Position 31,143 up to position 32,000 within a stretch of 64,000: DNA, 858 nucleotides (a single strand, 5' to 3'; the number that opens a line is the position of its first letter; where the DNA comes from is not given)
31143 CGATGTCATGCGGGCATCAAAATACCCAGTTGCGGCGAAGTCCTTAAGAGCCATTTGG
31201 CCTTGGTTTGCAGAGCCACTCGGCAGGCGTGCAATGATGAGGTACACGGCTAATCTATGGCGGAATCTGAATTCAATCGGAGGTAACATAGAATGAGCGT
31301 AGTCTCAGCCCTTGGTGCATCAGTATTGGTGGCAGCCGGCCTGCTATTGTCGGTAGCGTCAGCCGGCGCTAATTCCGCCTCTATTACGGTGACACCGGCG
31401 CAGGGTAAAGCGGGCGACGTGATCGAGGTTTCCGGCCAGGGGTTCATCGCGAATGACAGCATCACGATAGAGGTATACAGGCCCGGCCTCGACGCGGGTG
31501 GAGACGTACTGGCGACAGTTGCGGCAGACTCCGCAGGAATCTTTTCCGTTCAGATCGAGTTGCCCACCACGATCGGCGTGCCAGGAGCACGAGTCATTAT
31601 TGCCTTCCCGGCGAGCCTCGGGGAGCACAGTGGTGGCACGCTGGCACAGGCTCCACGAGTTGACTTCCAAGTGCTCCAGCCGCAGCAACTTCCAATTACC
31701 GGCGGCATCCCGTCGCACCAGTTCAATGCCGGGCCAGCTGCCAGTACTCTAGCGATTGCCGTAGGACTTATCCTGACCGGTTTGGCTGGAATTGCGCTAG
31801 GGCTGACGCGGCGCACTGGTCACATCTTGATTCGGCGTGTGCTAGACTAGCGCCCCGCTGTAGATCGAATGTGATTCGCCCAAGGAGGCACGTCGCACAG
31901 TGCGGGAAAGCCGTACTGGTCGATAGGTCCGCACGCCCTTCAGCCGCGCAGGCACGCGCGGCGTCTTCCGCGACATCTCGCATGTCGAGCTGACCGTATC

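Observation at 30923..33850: Decayed conjugative-element patch: AT-rich junction, LPXTG-like surface protein, 5'-truncated VirB4/TrbE ATPase, duplicated gene end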

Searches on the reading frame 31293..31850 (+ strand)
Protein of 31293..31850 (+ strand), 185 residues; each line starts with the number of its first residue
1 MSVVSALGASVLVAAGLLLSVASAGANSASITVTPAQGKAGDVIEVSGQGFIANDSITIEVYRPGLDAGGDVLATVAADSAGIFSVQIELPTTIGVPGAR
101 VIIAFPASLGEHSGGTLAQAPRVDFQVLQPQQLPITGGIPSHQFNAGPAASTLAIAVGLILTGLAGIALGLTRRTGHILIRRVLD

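Call 5: search_protein_families(library=pfam, proteins=[window:31293-31847:+], max_evalue=0.1)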
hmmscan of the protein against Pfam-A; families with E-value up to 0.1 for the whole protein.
window:31293-31847:+ (185 aa): 2 families
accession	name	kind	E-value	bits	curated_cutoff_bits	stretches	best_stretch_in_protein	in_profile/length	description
PF00960.24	Neocarzinostat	-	0.027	14.9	25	1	31-91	1-66/110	Neocarzinostatin family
PF17936.7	Big_6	-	0.052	14.2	27.6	0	67-91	31-55/83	Bacterial Ig domain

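Call 18: search_protein_families(library=ncbifam, proteins=[window:31293-31847:+], max_evalue=0.1)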
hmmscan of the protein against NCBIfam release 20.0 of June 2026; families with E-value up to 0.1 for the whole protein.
window:31293-31847:+ (185 aa): 4 families
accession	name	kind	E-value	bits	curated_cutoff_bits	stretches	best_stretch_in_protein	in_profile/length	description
NF040680.1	chromo_anti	equivalog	2.2e-06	27.6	86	1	9-88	2-87/133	enediyne antibiotic chromoprotein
NF058592.1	GxPGS_dom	subfamily_domain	0.0033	17.4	45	1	32-89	2-52/65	PGS family Ig-like domain-containing protein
NF040520.1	Ig_like_BLP2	equivalog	0.016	13.3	750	1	58-98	278-314/730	Ig-like repeat protein Blp2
NF007464.0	PRK10040.1-4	equivalog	0.092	13.5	168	0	14-56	9-48/112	hypothetical protein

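Call 19: search_protein_families(library=phrogs, proteins=[window:31293-31847:+], max_evalue=0.1)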
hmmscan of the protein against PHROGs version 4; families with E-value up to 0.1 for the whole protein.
window:31293-31847:+ (185 aa): 0 families

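Call 33: search_protein_representatives(protein=window:31293-31847:+)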
Query: 185 residues. Proteins with E-value up to 0.001 (for the whole library): 374; up to 1e-10: 42; up to 1e-30: 3. The best 150 are listed.
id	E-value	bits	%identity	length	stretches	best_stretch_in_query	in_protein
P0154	1.5e-105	366.7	100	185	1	1-185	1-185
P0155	2.1e-43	164.4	32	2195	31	13-67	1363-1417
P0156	9.3e-33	129.8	36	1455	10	29-108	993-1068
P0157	5.1e-20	88.3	32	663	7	30-94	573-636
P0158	6.0e-19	84.8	36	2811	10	27-91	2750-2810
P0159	6.9e-19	84.7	38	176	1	10-165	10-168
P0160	1.1e-18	84.1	35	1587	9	31-93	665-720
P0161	2.0e-18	83.2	36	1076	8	25-92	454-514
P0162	5.3e-18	81.8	33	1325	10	4-99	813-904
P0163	7.5e-18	81.3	33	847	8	26-99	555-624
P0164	1.1e-16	77.5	34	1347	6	27-97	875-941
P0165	1.2e-15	74.1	30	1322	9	12-113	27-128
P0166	2.1e-15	73.3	34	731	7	10-85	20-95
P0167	2.2e-15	73.3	33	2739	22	29-97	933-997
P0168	1.3e-14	70.8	30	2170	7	23-103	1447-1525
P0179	6.2e-12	62.0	41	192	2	6-85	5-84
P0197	1.2e-10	57.8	33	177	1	27-163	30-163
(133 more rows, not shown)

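Call 36: find_encoding_contigs(protein=window:31293-31850:+, flank=10000, max_places=5)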
Protein window:31293-31850:+ (185 aa): 1 contig read that carries it; 1 place shown.
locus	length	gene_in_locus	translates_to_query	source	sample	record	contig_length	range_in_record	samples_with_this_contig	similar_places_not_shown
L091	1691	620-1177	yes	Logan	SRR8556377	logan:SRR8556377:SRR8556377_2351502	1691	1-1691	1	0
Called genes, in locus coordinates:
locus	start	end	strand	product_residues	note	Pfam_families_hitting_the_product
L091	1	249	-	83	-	?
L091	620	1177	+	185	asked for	-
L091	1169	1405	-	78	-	-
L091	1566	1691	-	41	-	?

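Call 46: search_protein_families(library=padloc, proteins=[window:31293-31847:+], max_evalue=0.1)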
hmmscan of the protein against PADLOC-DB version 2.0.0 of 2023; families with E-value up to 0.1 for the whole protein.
window:31293-31847:+ (185 aa): 0 families

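Call 62: find_homologous_proteins(query=window:31293-31847:+, max_evalue=0.00001)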
Query window:31293-31847:+ (185 aa): 1 proteins with E <= 0.00001 among 4225 candidates.
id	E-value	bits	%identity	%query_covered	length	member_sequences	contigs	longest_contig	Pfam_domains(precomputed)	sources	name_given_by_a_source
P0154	4.6e-105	367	100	100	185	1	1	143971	-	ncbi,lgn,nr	ncbi:MAG TPA: hypothetical protein VMR52_06440 [Dehalococcoidia bacterium]|nr:hypothetical protein [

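Call 78: search_protein_families(library=pfam, proteins=[P0156, P0157, P0159, P0179, P0197, P0163, P0166], max_evalue=0.01)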
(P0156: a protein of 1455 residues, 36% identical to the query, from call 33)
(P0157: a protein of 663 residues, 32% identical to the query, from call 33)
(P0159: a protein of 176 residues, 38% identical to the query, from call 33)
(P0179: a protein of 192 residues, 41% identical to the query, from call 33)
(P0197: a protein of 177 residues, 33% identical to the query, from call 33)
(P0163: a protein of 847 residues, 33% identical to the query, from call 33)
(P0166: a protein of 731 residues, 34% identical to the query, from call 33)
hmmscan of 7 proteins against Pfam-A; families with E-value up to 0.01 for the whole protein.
P0156 (1455 aa): 5 families
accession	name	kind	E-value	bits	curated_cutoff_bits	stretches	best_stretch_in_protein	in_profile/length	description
PF17936.7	Big_6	-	6.1e-06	26.8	27.6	1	642-711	13-77/83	Bacterial Ig domain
PF11589.14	DUF3244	-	1.4e-05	25.4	25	0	1319-1379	19-78/96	Domain of unknown function (DUF3244)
PF08526.16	PAD_N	-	0.00013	22.7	25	0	889-940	35-86/113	Protein-arginine deiminase (PAD) N-terminal domain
PF01835.25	MG2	-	0.00014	22.5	32.8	1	1110-1167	35-96/96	MG2 domain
PF07610.17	DUF1573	-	0.0051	17.3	26.1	0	1297-1334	57-95/98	Protein of unknown function (DUF1573)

P0157 (663 aa): 4 families
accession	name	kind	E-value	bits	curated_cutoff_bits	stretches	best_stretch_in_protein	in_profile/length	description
PF17936.7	Big_6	-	2.9e-05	24.7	27.6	0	510-571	23-82/83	Bacterial Ig domain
PF01835.25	MG2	-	0.002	18.9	32.8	0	160-217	38-96/96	MG2 domain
PF01060.29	TTR-52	-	0.0044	18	24.9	0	329-381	10-67/79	Transthyretin-like family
PF13715.12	CarbopepD_reg_2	-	0.006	17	32.2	0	328-375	12-56/88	CarboxypepD_reg-like domain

P0159 (176 aa): 1 family
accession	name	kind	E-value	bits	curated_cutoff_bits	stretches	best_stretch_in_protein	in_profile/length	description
PF01833.30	TIG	-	0.0051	17.2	20.9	1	34-57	6-30/84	IPT/TIG domain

P0179 (192 aa): 1 family
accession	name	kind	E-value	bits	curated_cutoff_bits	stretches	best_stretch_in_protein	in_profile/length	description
PF01833.30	TIG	-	0.00045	20.6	20.9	1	32-59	5-37/84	IPT/TIG domain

P0197 (177 aa): 0 families

P0163 (847 aa): 11 families
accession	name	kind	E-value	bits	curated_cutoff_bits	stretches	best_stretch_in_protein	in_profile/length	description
PF01835.25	MG2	-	5.3e-32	110.5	32.8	3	142-200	36-96/96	MG2 domain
PF01833.30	TIG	-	8.4e-27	93.4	20.9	5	472-551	6-82/84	IPT/TIG domain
PF21226.3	MalQ_N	-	4.2e-14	53.1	24.1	0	253-286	56-89/91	MalQ N-terminal beta sandwich domain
PF09608.15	Alph_Pro_TM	-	4.8e-13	49.8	24.5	0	323-361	130-168/227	Putative transmembrane protein (Alph_Pro_TM)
PF15418.12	DUF4625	-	2.5e-09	38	27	0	338-376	89-129/131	Domain of unknown function (DUF4625)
PF18421.7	Peptidase_M23_N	-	5.8e-08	33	25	0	423-465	31-71/73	Peptidase family M23 N-terminal domain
PF16760.10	CBM53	-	9.2e-08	32.7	27.6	0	333-353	34-53/57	Starch/carbohydrate-binding module (family 53)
PF06832.18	BiPBP_C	-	4.5e-07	30.1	26.8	0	441-461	69-89/90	Penicillin-Binding Protein C-terminus Family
PF20009.4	GEVED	-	0.00019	22.6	24.4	0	148-199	14-66/78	GEVED domain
PF10633.15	NPCBM_assoc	-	0.0016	19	24.4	0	600-630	44-74/78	NPCBM-associated, NEW3 domain of alpha-galactosidase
PF18115.7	Tudor_3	-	0.0074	16.6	25.8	0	394-417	19-42/52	DNA repair protein Crb2 Tudor domain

P0166 (731 aa): 4 families
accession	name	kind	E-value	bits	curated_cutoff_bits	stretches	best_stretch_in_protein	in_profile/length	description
PF01835.25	MG2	-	2.3e-06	28.3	32.8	0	256-301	50-95/96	MG2 domain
PF17210.9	SdrD_B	-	0.00091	19.8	29.7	0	243-288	26-66/112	SdrD B-like domain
PF13620.12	CarboxypepD_reg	-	0.0014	19.3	32.3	0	331-391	16-72/82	Carboxypeptidase regulatory-like domain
PF18962.6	Por_Secre_tail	-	0.0018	18.9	27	0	690-719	34-66/75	Secretion system C-terminal sorting domain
